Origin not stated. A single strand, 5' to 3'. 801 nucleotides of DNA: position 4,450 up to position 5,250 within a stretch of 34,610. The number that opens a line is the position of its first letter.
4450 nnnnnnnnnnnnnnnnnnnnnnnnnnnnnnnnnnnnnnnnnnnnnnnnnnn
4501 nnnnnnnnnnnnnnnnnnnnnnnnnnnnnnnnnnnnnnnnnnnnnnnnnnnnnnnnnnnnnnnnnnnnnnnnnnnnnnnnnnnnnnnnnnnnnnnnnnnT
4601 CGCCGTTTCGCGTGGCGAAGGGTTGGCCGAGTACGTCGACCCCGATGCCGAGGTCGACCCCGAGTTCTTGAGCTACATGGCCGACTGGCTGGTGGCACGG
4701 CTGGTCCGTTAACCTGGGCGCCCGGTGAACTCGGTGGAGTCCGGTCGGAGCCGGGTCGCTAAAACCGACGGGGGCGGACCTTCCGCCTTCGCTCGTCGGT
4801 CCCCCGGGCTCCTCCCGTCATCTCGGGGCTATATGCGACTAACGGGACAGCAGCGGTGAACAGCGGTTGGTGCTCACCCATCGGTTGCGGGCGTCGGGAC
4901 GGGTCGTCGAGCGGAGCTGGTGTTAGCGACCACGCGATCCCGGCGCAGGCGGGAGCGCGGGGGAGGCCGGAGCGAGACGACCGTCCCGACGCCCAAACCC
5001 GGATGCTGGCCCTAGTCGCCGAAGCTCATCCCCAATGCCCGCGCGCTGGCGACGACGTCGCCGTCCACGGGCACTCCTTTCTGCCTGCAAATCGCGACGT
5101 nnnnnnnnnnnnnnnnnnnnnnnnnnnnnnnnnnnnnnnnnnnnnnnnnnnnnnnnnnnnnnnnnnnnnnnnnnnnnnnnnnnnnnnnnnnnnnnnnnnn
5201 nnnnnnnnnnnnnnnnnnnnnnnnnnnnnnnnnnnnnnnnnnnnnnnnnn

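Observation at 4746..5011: Previously unrecognised ~265-275 bp structured intergenic repeat family (3 copies) with compensatory changes in nested stems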

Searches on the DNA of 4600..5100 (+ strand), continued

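Call 79: search_with_rna_model(model_id=R1, sources=[window, L001, L002, L003, L005, L006, L007, L008, L009, L010, L011, L012, L013, L014, L015, L016, L017, L019, L020, L021, L022, L023, L024, L025, L026, L027, L028, L029, L030, L031, L032, L033, L034, L035, L036, L037, L038, L039, L040, L041, L042, L043, L044, L045, L046, L047, L048, L049, L050, L051, L052, L053, L054, L055, L056, L057, L058, L059, L060, L061, L062, L063, L064, L065, L066, L067, L068, L069, L070, L071, L072, L077, L078, L079, L080, L081, L082, L083, L084, L085, L087, L088, L089, L090, L091, L092, L093, L094, L095, L096, L097, L098, L100, L101, L102, L104, L105, L106, L107, L108], max_evalue=0.00001, make_alignment=true)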
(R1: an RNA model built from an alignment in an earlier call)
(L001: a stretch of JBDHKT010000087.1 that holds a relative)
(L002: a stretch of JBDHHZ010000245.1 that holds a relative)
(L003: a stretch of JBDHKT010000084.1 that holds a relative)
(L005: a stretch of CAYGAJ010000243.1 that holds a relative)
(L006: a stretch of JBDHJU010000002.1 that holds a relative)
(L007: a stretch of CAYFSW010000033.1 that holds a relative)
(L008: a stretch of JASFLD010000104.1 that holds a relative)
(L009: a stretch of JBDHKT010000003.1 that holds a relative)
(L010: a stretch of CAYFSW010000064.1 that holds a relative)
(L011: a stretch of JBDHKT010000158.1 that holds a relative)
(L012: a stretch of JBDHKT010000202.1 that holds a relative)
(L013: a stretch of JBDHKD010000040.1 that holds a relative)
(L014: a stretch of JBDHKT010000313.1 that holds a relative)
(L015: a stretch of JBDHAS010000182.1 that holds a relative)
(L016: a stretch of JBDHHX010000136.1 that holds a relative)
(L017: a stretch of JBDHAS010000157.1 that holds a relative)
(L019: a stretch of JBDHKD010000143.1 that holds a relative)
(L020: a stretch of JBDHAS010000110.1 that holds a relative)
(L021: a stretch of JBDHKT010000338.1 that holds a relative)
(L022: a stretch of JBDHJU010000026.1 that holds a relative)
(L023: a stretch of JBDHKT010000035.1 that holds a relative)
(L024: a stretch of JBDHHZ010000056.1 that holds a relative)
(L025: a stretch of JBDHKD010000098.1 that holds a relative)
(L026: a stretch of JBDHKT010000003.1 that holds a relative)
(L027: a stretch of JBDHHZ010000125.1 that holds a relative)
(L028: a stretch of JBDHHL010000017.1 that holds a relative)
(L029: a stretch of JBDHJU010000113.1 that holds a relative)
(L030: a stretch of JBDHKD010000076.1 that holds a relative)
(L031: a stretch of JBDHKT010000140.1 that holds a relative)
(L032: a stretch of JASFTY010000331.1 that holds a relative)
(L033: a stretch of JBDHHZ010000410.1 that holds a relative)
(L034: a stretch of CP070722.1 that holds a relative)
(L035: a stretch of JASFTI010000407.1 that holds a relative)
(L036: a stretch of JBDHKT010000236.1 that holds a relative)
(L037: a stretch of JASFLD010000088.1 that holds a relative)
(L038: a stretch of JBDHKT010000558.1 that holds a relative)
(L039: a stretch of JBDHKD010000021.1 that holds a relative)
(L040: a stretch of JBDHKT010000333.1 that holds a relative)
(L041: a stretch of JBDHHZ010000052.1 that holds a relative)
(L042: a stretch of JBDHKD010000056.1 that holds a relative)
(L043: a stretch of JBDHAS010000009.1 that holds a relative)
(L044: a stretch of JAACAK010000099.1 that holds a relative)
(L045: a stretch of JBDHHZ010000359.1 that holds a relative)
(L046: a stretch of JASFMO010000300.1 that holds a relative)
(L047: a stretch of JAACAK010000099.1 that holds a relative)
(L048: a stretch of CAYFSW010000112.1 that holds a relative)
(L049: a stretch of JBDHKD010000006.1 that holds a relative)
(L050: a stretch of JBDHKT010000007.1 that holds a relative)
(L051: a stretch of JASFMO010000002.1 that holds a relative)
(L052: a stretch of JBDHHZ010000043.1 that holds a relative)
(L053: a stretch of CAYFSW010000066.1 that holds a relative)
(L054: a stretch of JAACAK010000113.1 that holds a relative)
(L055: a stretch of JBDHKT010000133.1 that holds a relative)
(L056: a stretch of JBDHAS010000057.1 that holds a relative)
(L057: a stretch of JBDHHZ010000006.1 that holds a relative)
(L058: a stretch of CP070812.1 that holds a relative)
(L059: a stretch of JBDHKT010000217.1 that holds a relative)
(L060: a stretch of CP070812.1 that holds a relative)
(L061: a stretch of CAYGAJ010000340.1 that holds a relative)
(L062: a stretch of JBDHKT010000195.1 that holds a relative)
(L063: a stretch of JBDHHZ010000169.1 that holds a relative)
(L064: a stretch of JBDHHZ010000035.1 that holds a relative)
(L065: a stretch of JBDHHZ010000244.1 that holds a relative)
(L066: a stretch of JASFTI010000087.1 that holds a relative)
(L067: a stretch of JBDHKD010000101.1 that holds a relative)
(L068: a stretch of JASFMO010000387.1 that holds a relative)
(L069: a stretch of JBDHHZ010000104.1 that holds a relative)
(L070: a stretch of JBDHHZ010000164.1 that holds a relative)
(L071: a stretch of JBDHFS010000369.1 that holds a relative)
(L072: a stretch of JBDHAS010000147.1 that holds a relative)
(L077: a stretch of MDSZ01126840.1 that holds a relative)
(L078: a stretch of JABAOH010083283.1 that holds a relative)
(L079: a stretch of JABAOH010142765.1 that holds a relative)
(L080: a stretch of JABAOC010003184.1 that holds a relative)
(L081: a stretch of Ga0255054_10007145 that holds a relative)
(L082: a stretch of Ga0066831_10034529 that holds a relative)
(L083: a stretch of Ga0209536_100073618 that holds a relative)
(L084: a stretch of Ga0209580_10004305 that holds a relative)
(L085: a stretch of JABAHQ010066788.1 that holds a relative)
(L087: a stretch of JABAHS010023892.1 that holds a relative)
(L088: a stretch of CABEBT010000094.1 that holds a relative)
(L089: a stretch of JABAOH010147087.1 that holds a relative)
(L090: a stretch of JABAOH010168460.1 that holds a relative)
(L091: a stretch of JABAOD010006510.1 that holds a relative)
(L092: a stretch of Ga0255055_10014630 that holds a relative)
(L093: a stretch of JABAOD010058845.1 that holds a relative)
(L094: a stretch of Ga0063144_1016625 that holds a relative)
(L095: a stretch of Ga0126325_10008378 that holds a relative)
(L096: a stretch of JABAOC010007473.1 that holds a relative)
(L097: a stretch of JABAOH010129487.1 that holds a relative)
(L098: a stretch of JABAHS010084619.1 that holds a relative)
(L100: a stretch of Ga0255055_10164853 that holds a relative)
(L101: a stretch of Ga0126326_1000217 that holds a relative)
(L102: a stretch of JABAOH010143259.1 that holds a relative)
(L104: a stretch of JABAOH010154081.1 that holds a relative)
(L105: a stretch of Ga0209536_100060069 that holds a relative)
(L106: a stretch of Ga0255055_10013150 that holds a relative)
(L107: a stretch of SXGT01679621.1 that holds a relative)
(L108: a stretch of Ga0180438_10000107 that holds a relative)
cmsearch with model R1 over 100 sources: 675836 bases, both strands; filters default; matches with E-value up to 0.00001: 118.
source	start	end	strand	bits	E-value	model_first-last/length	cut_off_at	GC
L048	171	290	+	130.3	6.2e-25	1-120/120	no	0.75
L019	1020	1139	-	128.8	1.2e-24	1-120/120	no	0.75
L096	4096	4215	+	128.1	1.8e-24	1-120/120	no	0.77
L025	5419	5537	+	123.7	1.6e-23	1-120/120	no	0.73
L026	338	456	+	123.6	1.7e-23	1-120/120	no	0.74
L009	2886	3006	+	123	2.2e-23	1-120/120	no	0.74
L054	2789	2909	-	122.9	2.4e-23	1-120/120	no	0.74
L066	528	647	-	122.2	3.3e-23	1-120/120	no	0.77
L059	1799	1917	+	121.6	4.6e-23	1-120/120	no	0.74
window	14577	14695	-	121.2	5.4e-23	1-120/120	no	0.76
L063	4456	4575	-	121.2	5.4e-23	1-120/120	no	0.76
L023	285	403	+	120.9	6.5e-23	1-120/120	no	0.75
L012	423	541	+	120.4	8.1e-23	1-120/120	no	0.77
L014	3374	3491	-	120.3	8.7e-23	1-120/120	no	0.75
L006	525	644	+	119.9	1e-22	1-120/120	no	0.77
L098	12066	12186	-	119.3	1.4e-22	1-120/120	no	0.75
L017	6264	6384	-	119.3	1.4e-22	1-120/120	no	0.74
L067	106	226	+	118.9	1.7e-22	1-120/120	no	0.75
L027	3580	3698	+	118.3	2.3e-22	1-120/120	no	0.74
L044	1527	1648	-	117.3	3.7e-22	1-120/120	no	0.75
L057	4855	4973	+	116.1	6.8e-22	1-120/120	no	0.73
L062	63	180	+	115.5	9.1e-22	1-120/120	no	0.75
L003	6782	6900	+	115.1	1.1e-21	1-120/120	no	0.77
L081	4691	4810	+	114.9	1.2e-21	1-120/120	no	0.74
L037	4139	4258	-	114.2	1.8e-21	1-120/120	no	0.72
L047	7769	7889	-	114.1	1.8e-21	1-120/120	no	0.74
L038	761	881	+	113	3.1e-21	1-120/120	no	0.73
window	4885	5003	+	112.3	4.4e-21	1-120/120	no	0.75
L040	1182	1299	-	112.1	4.8e-21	1-120/120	no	0.75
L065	2911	3029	+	112.1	4.9e-21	1-120/120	no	0.76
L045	6205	6323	-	112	5.2e-21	1-120/120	no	0.78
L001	166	284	-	111.7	5.8e-21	1-120/120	no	0.76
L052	4491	4609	+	111.2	7.8e-21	1-120/120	no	0.76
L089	484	603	-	110.9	9e-21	1-120/120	no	0.78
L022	5830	5949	+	110.6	1e-20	1-120/120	no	0.73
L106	2558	2677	-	110.5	1.1e-20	1-120/120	no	0.75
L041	4238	4356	+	110.1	1.3e-20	1-120/120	no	0.79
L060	5728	5847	-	109.5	1.7e-20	1-120/120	no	0.76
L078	4351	4470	+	109.3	1.9e-20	1-120/120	no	0.8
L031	1470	1588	+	109.3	2e-20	1-120/120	no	0.76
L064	2050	2168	-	109.1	2.2e-20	1-120/120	no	0.78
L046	2734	2853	-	108.8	2.5e-20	1-120/120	no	0.71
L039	3675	3794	+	108.4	3e-20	1-120/120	no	0.74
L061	2045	2164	+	108.4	3e-20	1-120/120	no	0.77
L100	1051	1169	-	108.1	3.5e-20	1-120/120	no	0.71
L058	2930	3049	-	108.1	3.6e-20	1-120/120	no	0.76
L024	4687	4802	-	108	3.7e-20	1-120/120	no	0.78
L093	4800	4919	+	107.6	4.5e-20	1-120/120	no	0.72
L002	453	570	-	107.4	4.9e-20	1-120/120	no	0.75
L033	2908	3022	-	106.6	7.3e-20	5-120/120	5'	0.78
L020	1682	1802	-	106.1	9.5e-20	1-120/120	no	0.74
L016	4005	4124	-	105.8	1.1e-19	1-120/120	no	0.76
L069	17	126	+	105.3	1.4e-19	1-111/120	3'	0.77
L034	1839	1957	-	104.3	2.3e-19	1-120/120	no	0.73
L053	5675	5793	-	104.3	2.3e-19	1-120/120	no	0.76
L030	3266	3385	+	104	2.7e-19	1-120/120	no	0.81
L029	231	349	+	103.7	3.1e-19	1-120/120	no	0.76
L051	1041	1161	+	103.2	4e-19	1-120/120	no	0.74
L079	3566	3685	-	102.8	4.7e-19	1-120/120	no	0.78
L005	3459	3578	+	102.8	4.9e-19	1-120/120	no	0.77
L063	1811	1930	+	102.2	6.6e-19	1-120/120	no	0.74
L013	7761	7881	+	101.5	9.3e-19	1-120/120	no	0.76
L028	3032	3152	-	100.3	1.7e-18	1-120/120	no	0.7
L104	10581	10700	-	99.7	2.2e-18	1-120/120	no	0.8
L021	546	662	+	99.6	2.4e-18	1-120/120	no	0.75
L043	5445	5565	-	98.8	3.6e-18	1-120/120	no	0.72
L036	551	670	+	98.5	4.1e-18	1-120/120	no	0.76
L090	1255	1374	-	98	5.2e-18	1-120/120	no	0.79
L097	1824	1943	-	96.9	8.9e-18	1-120/120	no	0.78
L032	4349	4468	-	96.2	1.3e-17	1-120/120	no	0.78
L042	2336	2456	+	96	1.4e-17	1-120/120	no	0.78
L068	2154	2273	-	95.9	1.5e-17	1-120/120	no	0.72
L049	3985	4102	+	95.3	2e-17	1-120/120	no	0.83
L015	1057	1178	-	94.6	2.8e-17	1-120/120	no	0.75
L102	73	192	+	94.5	2.9e-17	1-120/120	no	0.79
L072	938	1058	+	92.4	8.2e-17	1-120/120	no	0.74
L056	1536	1656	+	92.4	8.4e-17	1-120/120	no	0.75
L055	486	602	+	89.7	3.1e-16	1-120/120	no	0.69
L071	1431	1551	-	89.7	3.2e-16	1-120/120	no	0.74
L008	7885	7999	-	86.7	1.4e-15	5-120/120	no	0.75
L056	645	765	+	85.7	2.2e-15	1-120/120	no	0.75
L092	987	1101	+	82.5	1.1e-14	1-120/120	no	0.66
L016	4228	4345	+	72.6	1.4e-12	1-120/120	no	0.73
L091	10071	10185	-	71.7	2.3e-12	1-120/120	no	0.78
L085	1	96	+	70.9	3.4e-12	22-120/120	5'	0.74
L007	6566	6631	+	61.3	3.9e-10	26-91/120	no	0.74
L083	1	91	-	60.4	6.1e-10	1-96/120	3'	0.73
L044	6556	6608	+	59.4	9.8e-10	39-91/120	no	0.75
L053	6618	6784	+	54.1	1.4e-08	1-120/120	no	0.69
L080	4525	4684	-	53.8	1.6e-08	1-120/120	no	0.69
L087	5420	5504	+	53.5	1.8e-08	1-120/120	no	0.76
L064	2178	2336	+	53.3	2e-08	1-120/120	no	0.71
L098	12278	12437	+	53.3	2.1e-08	1-120/120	no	0.69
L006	316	482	-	52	3.8e-08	1-120/120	no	0.66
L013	7451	7523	-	50.7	7.4e-08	1-120/120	no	0.71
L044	1733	1899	+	50.5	7.8e-08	1-120/120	no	0.71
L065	2700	2857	-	48.5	2.1e-07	1-120/120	no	0.72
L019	1185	1343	+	47.8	3.1e-07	1-120/120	no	0.72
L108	7229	7389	-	47.7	3.3e-07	1-120/120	no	0.71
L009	2706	2864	-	47.4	3.6e-07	1-120/120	no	0.71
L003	6531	6692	-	47.4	3.8e-07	1-120/120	no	0.7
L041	4070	4229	-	47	4.6e-07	1-120/120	no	0.67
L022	5625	5783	-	46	7.3e-07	1-120/120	no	0.7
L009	7665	7821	+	45.5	9.3e-07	1-120/120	no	0.71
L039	7389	7552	+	45.3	1e-06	1-120/120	no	0.77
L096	3893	4051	-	44.8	1.3e-06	1-120/120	no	0.69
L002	621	785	+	44.7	1.4e-06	1-120/120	no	0.7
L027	3338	3494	-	43.7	2.3e-06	1-120/120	no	0.73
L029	32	192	-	43.6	2.5e-06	1-120/120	no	0.72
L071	1628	1792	+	43.5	2.5e-06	1-120/120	no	0.64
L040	1391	1552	+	43.1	3.1e-06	1-120/120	no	0.73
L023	37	197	-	42.2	4.9e-06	1-120/120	no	0.7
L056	464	624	-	41.9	5.6e-06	1-120/120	no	0.68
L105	4875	4938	+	41.7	6.2e-06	1-64/120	3'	0.72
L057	4718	4848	-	40.9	9.2e-06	1-120/120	no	0.66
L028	3173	3333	+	40.9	9.4e-06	1-120/120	no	0.71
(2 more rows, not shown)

Alignment A7: 118 matches aligned to the model, 198 columns, each read 5' to 3' on its own strand. Consensus structure (alignment columns), stored with it:
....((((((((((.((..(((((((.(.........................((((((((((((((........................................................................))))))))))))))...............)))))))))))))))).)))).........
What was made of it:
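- On REP/REPIN-RAYT: The 5' half matches the m4 model on the opposite strand (call 79).
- The covariance model finds about 90 m4 copies and 26 m4' hits (call 79). The 5' half matches the m4 model end to end on the opposite strand (call 79).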
